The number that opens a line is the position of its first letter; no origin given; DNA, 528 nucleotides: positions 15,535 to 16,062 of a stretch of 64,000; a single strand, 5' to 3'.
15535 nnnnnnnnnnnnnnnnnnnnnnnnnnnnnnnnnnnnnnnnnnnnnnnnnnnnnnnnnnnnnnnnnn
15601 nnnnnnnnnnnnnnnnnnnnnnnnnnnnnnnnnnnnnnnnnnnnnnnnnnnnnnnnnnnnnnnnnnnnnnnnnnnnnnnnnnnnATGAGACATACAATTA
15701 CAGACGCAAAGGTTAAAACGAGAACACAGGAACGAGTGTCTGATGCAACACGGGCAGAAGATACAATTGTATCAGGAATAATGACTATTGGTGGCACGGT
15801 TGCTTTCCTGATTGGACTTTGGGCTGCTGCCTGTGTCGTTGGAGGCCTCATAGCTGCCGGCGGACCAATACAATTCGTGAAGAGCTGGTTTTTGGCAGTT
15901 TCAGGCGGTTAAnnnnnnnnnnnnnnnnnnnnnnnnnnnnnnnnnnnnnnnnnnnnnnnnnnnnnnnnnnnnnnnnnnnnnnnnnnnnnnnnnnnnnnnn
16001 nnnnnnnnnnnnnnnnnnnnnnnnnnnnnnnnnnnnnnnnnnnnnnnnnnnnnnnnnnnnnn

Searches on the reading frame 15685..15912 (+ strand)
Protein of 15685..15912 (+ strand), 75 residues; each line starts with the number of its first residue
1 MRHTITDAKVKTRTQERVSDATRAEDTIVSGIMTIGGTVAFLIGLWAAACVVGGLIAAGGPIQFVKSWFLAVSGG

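Call 3: search_protein_families(library=pfam, proteins=[window:15685-15912:+], max_evalue=0.01)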
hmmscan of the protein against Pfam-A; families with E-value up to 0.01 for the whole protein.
window:15685-15912:+ (75 aa): 0 families

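Call 4: search_protein_families(library=ncbifam, proteins=[window:15685-15912:+], max_evalue=0.01)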
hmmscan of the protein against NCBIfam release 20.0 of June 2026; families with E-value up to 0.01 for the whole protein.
window:15685-15912:+ (75 aa): 0 families

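Call 41: search_protein_representatives(protein=window:15685-15912:+)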
Query: 75 residues. Proteins with E-value up to 0.001 (for the whole library): 94; up to 1e-10: 4; up to 1e-30: 0. The best 94 are listed.
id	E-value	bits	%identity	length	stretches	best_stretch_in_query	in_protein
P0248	6.7e-13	64.3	48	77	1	2-74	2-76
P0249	2.9e-12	62.3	48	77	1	4-74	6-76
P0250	3.3e-11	59.0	45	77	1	8-74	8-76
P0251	7.2e-11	57.9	46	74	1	6-74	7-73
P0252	1.7e-10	56.7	44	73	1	9-74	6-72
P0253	1.9e-10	56.5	47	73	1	15-74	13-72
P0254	5.4e-10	55.1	52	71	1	8-74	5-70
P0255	7.9e-10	54.6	44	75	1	5-75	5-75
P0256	1.8e-09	53.4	42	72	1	13-74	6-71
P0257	7.1e-09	51.6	37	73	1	3-74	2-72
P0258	1.1e-08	51.0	44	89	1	9-74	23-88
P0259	1.4e-08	50.7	48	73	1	10-72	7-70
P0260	2.8e-08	49.7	38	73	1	7-74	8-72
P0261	5.3e-08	48.8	47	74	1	17-74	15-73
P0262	7.0e-08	48.4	54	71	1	18-72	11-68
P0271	3.8e-07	46.1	43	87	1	3-74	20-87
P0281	2.6e-06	43.5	39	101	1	8-74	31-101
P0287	6.2e-06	42.3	44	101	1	13-74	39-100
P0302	5.3e-05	39.3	42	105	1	24-74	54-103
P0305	7.0e-05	38.9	39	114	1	6-74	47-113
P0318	2.1e-04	37.5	38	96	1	11-74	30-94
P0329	4.7e-04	36.3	57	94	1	38-74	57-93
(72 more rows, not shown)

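Call 59: search_solved_structures(query=window:15685-15912:+, max_evalue=10)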
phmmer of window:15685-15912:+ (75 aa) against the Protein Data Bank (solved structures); distinct sequences matched with E-value up to 10: 0.

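Call 68: find_homologous_proteins(query=window:15685-15912:+, max_evalue=0.01)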
Query window:15685-15912:+ (75 aa): 2 proteins with E <= 0.01 among 5 candidates.
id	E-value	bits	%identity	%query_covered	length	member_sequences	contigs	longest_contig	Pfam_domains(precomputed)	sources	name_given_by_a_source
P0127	8.0e-41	154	100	100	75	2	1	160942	-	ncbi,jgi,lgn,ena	-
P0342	1.6e-26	109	68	100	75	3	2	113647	-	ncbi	-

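Call 70: search_protein_families(library=pfam, alignment_id=A2, max_evalue=1)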
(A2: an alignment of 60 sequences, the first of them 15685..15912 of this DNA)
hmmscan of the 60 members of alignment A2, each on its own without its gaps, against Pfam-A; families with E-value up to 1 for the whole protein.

A. member 1, window:15685-15912:+ (75 aa): 0 families

B. families by the number of members that match (of 60 scanned): 19 families
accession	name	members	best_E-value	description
PF05808.16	Podoplanin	5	3.4e-06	Podoplanin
PF07332.16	Phage_holin_3_6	3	0.0095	Putative Actinobacterial Holin-X, holin superfamily III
PF18160.6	SLATT_5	2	0.051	SMODS and SLOG-associating 2TM effector domain family 5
PF03719.21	Ribosomal_S5_C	1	0.042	Ribosomal protein S5, C-terminal domain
PF18895.5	T4SS_pilin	1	0.075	Type IV secretion system pilin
PF18978.5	DUF5714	1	0.092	Family of unknown function (DUF5714)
PF10954.13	DUF2755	1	0.094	Protein of unknown function (DUF2755)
PF24822.1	DUF7712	1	0.11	Family of unknown function (DUF7712)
PF25754.1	Gp11_C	1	0.12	Phage Mu Gp11 C-terminal domain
PF17637.8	DUF5516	1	0.13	Family of unknown function (DUF5516)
PF17259.7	DUF5325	1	0.13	Family of unknown function (DUF5325)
PF20705.2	DUF6821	1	0.14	Family of unknown function (DUF6821)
PF08167.18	RIX1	1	0.14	rRNA processing/ribosome biogenesis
PF01169.24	GDT1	1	0.15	Divalent cation/proton antiporter GDT1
PF18011.7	Catalase_C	1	0.17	C-terminal domain found in long catalases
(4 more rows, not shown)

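Call 76: list_cluster_members(proteins=[P0248, P0254, P0262, P0271, P0281, P0287, P0302, P0305, P0318, P0329])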
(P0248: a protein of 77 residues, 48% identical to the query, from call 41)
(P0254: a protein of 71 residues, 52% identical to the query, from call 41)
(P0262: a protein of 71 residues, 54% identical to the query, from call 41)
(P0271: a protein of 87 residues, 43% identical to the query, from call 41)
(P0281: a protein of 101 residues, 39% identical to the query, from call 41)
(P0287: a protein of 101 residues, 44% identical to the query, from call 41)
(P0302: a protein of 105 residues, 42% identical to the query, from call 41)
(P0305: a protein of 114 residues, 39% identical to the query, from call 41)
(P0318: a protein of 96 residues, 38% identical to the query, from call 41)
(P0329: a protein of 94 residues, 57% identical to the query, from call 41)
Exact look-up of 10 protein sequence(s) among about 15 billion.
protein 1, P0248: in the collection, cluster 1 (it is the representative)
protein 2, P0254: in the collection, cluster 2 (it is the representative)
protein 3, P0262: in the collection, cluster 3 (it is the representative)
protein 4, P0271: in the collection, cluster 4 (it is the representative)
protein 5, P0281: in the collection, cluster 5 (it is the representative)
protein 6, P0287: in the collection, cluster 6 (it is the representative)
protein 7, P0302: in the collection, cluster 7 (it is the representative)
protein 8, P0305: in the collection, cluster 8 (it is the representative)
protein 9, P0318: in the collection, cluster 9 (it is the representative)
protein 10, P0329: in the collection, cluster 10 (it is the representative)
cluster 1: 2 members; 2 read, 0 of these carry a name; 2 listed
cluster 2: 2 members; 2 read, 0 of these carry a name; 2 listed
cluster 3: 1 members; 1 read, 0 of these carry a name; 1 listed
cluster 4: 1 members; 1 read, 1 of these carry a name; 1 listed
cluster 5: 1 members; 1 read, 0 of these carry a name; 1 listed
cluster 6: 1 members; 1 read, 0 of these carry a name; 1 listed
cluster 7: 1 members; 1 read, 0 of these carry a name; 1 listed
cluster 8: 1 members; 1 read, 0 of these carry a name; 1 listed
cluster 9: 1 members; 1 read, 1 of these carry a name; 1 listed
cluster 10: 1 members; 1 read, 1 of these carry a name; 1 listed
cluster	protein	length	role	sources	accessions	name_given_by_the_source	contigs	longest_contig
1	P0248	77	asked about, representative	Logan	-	-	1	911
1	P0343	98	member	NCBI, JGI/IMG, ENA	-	-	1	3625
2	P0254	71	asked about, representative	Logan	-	-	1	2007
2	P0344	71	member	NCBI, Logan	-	-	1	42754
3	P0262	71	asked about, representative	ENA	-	-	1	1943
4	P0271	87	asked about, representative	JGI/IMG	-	hypothetical protein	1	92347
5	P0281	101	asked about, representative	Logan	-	-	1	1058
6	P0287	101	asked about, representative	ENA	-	-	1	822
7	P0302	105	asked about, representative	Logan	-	-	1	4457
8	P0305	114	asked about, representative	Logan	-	-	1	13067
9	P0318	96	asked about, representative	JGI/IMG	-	hypothetical protein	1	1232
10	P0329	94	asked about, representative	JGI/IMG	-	hypothetical protein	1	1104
